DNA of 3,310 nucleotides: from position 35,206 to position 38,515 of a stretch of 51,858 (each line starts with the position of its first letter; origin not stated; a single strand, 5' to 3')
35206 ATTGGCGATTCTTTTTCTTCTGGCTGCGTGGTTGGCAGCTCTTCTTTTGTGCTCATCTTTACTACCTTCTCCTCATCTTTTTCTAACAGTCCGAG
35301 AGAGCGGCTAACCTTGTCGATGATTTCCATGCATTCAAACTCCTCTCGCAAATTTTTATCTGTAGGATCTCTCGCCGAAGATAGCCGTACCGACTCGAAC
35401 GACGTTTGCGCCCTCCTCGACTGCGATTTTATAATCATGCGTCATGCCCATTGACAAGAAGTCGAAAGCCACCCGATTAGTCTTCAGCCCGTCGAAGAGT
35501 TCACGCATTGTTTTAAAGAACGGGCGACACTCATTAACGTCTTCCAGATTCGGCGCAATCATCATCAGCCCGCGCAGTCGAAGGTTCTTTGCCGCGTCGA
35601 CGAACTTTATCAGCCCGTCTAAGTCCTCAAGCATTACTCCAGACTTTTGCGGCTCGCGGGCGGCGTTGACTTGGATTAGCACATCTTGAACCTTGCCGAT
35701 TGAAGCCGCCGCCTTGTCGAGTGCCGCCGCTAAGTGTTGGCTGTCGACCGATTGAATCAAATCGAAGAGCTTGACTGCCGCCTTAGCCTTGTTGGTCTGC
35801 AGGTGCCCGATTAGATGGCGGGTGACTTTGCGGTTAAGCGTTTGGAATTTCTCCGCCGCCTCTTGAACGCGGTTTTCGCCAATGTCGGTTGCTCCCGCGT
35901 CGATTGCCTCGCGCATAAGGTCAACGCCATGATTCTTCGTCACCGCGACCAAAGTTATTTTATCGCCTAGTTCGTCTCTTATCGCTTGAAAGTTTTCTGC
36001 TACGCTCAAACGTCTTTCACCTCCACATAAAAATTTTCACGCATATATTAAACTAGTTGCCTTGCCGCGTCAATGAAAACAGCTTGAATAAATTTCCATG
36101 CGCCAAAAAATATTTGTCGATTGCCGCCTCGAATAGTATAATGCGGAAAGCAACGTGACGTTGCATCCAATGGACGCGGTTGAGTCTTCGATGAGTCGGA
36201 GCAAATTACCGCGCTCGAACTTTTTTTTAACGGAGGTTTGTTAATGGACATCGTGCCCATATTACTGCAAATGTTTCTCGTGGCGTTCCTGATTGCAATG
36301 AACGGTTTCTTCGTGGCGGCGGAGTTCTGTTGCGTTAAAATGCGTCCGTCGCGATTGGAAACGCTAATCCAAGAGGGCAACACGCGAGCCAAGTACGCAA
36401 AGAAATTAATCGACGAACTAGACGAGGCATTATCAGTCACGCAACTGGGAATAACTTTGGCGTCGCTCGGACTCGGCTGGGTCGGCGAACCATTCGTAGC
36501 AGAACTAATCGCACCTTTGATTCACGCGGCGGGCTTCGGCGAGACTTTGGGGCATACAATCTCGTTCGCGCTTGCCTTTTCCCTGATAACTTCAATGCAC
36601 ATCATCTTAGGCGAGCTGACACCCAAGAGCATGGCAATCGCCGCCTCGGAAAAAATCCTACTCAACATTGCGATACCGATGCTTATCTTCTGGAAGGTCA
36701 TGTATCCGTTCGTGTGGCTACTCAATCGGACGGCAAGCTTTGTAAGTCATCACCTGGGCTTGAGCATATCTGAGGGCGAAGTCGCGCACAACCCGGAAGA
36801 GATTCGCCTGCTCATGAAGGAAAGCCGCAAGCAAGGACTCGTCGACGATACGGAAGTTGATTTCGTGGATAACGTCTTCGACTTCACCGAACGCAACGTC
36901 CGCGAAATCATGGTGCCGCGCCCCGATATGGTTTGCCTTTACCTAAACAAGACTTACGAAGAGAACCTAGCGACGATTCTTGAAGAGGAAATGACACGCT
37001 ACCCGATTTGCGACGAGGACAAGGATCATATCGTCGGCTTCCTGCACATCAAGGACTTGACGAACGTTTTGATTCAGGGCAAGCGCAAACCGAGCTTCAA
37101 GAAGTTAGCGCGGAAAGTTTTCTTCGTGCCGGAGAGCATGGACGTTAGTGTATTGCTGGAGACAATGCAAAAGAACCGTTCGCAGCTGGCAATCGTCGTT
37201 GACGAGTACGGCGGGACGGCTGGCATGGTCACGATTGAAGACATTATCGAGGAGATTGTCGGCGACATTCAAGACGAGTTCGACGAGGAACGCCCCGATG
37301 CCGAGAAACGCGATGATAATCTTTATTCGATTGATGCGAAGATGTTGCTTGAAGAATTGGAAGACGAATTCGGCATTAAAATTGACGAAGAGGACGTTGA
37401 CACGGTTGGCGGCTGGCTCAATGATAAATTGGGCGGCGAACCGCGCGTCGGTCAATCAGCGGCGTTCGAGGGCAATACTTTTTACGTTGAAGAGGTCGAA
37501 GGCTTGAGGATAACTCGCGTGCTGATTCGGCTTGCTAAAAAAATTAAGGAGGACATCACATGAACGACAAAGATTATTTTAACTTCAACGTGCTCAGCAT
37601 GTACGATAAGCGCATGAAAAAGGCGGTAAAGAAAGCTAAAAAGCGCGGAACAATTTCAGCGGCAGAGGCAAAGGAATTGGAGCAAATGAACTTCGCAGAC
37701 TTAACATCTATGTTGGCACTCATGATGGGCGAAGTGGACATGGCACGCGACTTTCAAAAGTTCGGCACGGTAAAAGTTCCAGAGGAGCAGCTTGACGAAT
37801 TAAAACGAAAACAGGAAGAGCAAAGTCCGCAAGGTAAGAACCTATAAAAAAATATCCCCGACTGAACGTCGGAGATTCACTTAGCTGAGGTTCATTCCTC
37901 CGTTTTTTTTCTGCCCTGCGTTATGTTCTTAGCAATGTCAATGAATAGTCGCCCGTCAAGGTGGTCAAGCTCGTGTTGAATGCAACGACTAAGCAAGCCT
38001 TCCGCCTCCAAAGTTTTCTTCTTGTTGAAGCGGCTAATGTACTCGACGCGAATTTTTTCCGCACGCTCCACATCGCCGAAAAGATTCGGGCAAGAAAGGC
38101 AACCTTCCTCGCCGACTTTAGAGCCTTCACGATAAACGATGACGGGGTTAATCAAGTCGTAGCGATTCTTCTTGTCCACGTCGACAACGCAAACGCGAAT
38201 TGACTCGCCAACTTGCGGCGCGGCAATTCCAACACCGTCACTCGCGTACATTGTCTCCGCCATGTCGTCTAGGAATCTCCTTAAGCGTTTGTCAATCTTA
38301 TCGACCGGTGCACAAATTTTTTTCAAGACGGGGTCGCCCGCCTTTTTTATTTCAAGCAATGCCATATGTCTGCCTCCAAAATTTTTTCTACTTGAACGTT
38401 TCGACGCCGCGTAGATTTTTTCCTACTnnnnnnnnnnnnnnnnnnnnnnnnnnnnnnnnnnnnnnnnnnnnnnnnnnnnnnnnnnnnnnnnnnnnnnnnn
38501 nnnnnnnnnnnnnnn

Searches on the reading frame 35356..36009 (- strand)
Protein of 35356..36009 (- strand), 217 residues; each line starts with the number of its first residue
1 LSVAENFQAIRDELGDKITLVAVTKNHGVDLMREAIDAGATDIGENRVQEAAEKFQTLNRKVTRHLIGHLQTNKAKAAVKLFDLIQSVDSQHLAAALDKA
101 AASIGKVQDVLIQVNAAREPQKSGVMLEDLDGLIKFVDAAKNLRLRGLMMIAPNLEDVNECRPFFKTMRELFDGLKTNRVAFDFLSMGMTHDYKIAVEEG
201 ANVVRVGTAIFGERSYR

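Call 42: search_protein_families(library=pfam, proteins=[window:35356-36009:-], max_evalue=0.01)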
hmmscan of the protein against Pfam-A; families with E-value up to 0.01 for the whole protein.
window:35356-36009:- (217 aa): 1 family
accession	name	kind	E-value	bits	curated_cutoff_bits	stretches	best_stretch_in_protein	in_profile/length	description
PF01168.26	Ala_racemase_N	-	4.1e-25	89.2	24.1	1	3-214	6-219/220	Alanine racemase, N-terminal domain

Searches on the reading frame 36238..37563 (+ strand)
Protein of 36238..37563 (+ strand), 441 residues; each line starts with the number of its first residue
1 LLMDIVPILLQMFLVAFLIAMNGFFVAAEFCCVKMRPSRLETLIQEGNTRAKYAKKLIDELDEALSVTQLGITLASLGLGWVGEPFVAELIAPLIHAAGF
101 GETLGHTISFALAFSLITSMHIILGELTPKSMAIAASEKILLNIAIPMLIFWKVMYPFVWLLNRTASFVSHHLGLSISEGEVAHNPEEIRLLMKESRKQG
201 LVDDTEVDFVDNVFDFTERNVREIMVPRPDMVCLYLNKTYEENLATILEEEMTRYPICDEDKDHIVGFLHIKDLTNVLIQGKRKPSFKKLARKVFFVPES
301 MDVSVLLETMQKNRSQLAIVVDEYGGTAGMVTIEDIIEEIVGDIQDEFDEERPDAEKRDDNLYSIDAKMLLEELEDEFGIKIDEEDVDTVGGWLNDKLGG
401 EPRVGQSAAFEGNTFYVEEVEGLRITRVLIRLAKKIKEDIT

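Call 42: search_protein_families(library=pfam, proteins=[window:36238-37563:+], max_evalue=0.01)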
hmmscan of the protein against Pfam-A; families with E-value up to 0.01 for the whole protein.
window:36238-37563:+ (441 aa): 3 families
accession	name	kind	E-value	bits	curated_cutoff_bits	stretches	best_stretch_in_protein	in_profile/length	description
PF01595.25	CNNM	-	1.5e-48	165.3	28.4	1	14-206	2-181/181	Cyclin M transmembrane N-terminal domain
PF03471.22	CorC_HlyC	-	9.7e-20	70.8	27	1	357-432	2-79/81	Transporter associated domain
PF00571.33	CBS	-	1.7e-17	63.9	24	2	292-341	7-56/57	CBS domain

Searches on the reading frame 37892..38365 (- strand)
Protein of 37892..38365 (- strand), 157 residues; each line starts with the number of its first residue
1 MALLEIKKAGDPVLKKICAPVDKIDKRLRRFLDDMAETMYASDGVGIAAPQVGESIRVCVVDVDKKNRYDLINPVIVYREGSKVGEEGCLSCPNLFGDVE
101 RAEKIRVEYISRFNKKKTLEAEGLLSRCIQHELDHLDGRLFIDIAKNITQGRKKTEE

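Call 42: search_protein_families(library=pfam, proteins=[window:37892-38365:-], max_evalue=0.01)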
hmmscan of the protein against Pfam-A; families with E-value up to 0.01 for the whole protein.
window:37892-38365:- (157 aa): 1 family
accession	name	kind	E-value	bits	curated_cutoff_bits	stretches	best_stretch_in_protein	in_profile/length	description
PF01327.26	Pep_deformylase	-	2.4e-50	170.6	22.8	1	4-148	2-153/156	Polypeptide deformylase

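Call 89: find_encoding_contigs(protein=window:37892-38365:-, flank=10000, max_places=6)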
Protein window:37892-38365:- (157 aa): 1 contig read that carries it; 1 place shown.
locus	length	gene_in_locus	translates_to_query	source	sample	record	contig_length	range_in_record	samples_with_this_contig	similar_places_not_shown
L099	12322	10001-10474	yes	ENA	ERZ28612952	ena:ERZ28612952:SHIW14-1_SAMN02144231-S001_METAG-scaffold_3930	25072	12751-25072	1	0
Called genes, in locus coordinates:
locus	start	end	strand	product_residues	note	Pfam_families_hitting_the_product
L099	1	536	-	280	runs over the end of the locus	PF04794:YdjC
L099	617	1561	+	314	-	PF03186:CobD_Cbib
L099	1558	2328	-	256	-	PF04199:Cyclase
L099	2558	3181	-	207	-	PF00590:TP_methylase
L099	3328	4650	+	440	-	PF00069:Pkinase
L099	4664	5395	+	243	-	PF00092:VWA, PF13519:VWA_2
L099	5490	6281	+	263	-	PF00092:VWA, PF13519:VWA_2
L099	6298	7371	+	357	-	PF13672:PP2C_2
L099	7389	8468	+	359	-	PF01025:GrpE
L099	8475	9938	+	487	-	PF00012:HSP70, PF06723:MreB_Mbl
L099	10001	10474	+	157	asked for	PF01327:Pep_deformylase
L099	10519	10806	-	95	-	-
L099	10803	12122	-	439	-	PF01595:CNNM, PF00571:CBS, PF03471:CorC_HlyC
